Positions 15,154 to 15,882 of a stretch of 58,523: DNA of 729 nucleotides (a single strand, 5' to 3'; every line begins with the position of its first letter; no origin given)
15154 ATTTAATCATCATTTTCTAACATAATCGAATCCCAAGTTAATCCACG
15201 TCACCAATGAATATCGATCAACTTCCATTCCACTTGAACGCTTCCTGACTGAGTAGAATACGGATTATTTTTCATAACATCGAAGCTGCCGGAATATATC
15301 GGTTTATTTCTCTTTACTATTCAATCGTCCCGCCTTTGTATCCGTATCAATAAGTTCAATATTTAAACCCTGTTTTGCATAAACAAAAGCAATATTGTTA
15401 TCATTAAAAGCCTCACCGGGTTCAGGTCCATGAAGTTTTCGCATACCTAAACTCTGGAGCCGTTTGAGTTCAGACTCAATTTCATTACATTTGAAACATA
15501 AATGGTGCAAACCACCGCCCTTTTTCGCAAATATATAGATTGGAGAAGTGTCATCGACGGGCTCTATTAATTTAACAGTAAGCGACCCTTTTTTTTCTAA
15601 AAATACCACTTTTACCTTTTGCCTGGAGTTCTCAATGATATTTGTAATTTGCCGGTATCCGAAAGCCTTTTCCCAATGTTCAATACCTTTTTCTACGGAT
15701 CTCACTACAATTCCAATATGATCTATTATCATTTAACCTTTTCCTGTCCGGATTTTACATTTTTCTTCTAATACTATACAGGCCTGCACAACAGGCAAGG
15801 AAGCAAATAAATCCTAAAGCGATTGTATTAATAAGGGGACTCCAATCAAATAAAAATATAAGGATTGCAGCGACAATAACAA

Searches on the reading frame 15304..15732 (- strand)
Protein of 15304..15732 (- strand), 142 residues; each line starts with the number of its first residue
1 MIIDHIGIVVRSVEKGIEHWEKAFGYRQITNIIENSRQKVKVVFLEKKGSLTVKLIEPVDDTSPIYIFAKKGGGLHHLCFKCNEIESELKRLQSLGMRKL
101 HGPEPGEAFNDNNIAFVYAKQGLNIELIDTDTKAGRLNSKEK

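Call 8: search_protein_families(library=ncbifam, proteins=[window:15304-15732:-], max_evalue=0.001)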
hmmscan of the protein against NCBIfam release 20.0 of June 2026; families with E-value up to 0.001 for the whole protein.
window:15304-15732:- (142 aa): 6 families
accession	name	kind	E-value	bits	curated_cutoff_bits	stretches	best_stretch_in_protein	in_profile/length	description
TIGR03081.1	metmalonyl_epim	equivalog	9.7e-21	74.7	114.95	1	3-124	2-124/129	methylmalonyl-CoA epimerase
NF050075.1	SMU1112c_YaeR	equivalog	1.4e-06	28.6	140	1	3-127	4-123/125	SMU1112c/YaeR family gloxylase I-like metalloprotein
TIGR01263.1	4HPPD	equivalog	3.3e-06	26.8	277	1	2-104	158-268/353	4-hydroxyphenylpyruvate dioxygenase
TIGR00068.2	glyox_I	equivalog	5.8e-05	23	120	1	70-131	83-141/143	lactoylglutathione lyase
TIGR03645.1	glyox_marine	hypoth_equivalog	0.00011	22.2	262.05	0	30-99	49-118/162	lactoylglutathione lyase family protein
TIGR02295.1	HpaD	equivalog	0.00019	20.7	321.4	1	3-95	140-221/298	3,4-dihydroxyphenylacetate 2,3-dioxygenase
